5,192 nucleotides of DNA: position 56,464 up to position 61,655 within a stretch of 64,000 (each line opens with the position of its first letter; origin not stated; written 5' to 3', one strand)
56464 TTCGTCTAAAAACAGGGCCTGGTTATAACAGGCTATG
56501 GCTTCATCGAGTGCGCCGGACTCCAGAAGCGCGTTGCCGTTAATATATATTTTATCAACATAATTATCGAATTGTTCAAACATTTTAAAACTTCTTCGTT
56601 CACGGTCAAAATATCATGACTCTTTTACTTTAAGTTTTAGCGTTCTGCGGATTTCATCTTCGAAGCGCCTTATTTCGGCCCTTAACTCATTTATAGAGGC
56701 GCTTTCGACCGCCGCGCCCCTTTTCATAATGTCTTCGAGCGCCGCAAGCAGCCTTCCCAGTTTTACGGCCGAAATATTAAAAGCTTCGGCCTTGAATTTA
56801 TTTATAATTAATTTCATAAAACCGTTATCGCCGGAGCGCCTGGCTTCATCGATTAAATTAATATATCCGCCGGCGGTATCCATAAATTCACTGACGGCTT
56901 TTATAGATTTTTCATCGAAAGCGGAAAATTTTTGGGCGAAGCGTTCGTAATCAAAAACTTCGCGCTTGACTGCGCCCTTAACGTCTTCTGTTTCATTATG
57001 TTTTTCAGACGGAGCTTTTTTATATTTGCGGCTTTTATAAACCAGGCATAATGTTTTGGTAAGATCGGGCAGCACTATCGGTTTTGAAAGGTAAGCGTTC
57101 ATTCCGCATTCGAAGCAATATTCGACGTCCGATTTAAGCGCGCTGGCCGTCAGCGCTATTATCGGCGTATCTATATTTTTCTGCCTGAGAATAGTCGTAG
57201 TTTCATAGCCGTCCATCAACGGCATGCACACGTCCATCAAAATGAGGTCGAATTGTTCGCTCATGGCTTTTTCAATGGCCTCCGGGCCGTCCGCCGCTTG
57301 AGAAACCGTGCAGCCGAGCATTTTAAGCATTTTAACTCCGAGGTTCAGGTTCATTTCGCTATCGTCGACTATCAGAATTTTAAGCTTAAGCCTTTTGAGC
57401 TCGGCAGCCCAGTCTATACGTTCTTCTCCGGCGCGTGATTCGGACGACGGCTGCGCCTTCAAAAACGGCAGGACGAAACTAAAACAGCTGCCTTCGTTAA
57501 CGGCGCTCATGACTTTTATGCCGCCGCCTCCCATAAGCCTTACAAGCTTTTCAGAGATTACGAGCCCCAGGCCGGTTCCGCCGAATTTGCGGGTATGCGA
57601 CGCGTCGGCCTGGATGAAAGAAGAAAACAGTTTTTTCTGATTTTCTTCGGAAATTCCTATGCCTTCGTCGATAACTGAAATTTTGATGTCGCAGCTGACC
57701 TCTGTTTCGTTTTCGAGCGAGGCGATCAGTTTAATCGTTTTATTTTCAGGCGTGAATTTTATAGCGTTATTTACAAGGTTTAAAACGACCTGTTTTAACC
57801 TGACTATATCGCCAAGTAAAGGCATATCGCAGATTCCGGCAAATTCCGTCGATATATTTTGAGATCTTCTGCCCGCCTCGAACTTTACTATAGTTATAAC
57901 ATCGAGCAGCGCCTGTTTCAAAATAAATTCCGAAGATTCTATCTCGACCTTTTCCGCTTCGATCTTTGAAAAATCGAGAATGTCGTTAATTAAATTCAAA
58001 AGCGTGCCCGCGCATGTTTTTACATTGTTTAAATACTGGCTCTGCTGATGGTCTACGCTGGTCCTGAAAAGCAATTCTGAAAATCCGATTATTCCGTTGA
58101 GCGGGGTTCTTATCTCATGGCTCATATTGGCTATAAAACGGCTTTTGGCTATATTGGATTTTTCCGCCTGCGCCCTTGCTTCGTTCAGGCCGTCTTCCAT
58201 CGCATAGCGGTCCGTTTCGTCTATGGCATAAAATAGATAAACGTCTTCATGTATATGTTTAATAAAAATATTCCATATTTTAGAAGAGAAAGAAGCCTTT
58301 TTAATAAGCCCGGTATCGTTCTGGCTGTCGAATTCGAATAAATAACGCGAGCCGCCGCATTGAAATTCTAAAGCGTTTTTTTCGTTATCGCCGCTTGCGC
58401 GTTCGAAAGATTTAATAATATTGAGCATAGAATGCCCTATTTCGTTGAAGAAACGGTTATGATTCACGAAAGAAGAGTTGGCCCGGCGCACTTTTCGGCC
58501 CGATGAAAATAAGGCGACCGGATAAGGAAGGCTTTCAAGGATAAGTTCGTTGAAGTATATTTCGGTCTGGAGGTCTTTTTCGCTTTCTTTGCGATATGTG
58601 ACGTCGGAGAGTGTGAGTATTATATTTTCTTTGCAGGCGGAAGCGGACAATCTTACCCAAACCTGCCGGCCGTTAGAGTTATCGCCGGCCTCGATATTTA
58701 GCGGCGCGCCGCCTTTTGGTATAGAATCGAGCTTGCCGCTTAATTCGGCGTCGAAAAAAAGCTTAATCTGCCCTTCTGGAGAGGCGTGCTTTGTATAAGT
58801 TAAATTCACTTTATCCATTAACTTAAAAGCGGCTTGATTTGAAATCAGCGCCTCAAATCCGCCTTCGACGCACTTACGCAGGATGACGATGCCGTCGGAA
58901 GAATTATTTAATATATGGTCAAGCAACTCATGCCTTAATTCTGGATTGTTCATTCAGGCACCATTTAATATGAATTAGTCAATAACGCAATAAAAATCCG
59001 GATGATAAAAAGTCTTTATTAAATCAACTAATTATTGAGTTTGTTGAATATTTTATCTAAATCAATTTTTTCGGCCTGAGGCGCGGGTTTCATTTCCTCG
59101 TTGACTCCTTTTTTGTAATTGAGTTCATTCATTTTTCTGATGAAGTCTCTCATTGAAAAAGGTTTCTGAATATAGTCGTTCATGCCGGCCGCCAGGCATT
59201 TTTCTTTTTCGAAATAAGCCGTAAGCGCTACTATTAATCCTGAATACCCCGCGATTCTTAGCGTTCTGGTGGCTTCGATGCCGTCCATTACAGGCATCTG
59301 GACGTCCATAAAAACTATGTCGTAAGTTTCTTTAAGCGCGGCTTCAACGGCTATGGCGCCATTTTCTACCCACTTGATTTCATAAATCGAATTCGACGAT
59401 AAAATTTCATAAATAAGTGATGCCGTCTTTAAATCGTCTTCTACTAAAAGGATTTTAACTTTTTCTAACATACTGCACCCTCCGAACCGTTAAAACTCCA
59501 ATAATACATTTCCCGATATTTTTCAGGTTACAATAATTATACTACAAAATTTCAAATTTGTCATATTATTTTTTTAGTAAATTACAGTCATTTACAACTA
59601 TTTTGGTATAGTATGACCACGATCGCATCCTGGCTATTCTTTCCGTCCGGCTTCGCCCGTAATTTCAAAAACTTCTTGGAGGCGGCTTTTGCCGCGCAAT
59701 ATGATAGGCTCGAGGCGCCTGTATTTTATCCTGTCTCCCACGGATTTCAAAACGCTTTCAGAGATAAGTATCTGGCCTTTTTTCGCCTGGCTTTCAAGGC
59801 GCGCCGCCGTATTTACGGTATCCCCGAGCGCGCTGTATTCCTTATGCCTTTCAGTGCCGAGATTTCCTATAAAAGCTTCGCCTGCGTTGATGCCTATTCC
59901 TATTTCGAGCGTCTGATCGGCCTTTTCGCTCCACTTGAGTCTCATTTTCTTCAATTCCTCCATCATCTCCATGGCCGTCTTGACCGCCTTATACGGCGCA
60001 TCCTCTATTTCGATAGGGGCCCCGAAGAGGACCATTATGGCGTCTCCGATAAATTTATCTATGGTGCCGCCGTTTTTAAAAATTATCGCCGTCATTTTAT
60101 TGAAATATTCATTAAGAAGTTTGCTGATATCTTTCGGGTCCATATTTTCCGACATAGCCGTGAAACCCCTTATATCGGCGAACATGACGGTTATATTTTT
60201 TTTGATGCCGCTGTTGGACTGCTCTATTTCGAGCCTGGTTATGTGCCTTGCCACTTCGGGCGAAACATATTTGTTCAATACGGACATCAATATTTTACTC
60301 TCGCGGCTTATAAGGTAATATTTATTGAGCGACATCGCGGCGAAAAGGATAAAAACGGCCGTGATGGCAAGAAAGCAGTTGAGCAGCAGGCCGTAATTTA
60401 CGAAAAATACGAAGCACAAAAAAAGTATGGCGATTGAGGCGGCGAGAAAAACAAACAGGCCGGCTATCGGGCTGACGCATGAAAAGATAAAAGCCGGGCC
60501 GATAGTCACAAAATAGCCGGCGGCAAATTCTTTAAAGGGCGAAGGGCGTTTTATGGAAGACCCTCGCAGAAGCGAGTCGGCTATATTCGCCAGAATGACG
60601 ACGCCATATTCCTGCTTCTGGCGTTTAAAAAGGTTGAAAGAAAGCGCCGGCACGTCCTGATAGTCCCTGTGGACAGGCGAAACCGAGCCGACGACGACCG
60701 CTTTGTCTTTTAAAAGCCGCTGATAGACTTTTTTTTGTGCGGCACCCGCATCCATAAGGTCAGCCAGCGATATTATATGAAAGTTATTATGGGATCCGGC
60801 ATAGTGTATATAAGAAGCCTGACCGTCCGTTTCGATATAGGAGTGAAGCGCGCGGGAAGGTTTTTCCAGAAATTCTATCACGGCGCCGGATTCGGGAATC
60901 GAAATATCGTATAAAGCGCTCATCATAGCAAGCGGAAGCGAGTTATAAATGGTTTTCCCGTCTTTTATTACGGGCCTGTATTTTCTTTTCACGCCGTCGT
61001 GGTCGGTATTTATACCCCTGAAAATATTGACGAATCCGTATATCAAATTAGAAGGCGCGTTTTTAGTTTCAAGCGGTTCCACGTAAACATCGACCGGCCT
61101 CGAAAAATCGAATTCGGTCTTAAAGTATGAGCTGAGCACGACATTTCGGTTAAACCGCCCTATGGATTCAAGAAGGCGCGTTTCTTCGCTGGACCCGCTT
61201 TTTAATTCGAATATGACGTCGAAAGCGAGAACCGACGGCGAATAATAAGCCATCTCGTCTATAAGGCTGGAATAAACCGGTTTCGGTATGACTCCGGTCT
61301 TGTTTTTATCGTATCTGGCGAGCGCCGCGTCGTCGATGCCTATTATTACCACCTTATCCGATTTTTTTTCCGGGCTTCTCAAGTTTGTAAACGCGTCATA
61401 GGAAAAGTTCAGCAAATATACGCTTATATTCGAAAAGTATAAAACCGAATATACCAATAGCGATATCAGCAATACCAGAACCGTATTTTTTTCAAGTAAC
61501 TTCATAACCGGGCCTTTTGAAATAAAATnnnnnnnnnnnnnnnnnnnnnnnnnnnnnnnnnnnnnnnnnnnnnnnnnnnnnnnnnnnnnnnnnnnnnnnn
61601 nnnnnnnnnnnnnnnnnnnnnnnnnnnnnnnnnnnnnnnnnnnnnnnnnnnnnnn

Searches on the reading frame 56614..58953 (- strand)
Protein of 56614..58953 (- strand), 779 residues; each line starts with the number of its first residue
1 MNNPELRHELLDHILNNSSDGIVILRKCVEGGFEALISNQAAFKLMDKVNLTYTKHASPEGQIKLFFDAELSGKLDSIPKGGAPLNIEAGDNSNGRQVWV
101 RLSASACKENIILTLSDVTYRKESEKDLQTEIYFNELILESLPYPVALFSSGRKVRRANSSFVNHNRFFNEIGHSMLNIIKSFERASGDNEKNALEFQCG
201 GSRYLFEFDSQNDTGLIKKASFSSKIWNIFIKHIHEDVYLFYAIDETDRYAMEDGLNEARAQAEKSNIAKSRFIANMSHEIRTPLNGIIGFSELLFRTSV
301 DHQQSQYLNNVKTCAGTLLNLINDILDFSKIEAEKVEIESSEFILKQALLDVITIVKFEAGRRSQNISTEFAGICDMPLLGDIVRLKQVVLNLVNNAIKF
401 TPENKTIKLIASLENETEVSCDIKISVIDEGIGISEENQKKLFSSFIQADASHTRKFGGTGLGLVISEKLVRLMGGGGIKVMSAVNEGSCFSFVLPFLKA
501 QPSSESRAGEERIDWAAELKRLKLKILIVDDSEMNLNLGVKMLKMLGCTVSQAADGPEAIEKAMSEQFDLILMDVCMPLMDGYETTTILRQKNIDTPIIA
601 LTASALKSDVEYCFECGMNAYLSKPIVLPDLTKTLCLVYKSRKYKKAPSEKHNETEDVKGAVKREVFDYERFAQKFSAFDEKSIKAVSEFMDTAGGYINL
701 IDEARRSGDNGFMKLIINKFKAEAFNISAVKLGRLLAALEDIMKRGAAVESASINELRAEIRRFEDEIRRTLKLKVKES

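Call 67: search_protein_families(library=pfam, proteins=[window:56614-58953:-], max_evalue=0.00001)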
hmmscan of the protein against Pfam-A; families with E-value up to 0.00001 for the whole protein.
window:56614-58953:- (779 aa): 3 families
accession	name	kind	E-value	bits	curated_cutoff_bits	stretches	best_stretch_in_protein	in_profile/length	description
PF00072.30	Response_reg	-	4e-27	95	30.2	1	526-634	1-109/111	Response regulator receiver domain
PF02518.31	HATPase_c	-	3.8e-26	92.2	26.4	1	381-497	1-109/111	Histidine kinase-, DNA gyrase B-, and HSP90-like ATPase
PF00512.31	HisKA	-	2.4e-23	82.4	26.9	1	269-334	1-66/66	His Kinase A (phospho-acceptor) domain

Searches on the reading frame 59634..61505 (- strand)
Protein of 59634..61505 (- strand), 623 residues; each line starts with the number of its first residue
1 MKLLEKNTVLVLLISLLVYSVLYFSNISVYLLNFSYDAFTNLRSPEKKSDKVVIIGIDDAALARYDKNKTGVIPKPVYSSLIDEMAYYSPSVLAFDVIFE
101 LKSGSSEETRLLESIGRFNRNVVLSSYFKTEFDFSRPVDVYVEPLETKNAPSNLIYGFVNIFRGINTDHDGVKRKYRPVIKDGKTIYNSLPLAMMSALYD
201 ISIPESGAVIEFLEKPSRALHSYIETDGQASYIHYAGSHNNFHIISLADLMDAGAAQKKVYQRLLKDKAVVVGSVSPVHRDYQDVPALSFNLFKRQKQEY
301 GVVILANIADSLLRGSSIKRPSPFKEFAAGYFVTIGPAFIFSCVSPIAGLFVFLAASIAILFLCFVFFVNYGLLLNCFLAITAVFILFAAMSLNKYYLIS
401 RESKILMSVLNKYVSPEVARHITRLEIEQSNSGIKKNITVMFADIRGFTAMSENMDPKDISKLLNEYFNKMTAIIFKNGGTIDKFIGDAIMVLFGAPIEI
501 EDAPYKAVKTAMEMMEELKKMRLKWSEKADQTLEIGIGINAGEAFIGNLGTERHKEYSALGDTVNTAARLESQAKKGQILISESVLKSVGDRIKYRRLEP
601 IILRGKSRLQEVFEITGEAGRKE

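Call 67: search_protein_families(library=pfam, proteins=[window:59634-61505:-], max_evalue=0.00001)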
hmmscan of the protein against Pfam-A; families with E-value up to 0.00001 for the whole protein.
window:59634-61505:- (623 aa): 2 families
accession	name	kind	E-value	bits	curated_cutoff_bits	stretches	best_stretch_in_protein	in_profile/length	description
PF00211.25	Guanylate_cyc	-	5.8e-33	114.5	21.9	1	435-610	6-177/183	Adenylate and Guanylate cyclase catalytic domain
PF05226.16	CHASE2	-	1.6e-28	100.4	26.3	1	19-324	6-234/257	CHASE2 domain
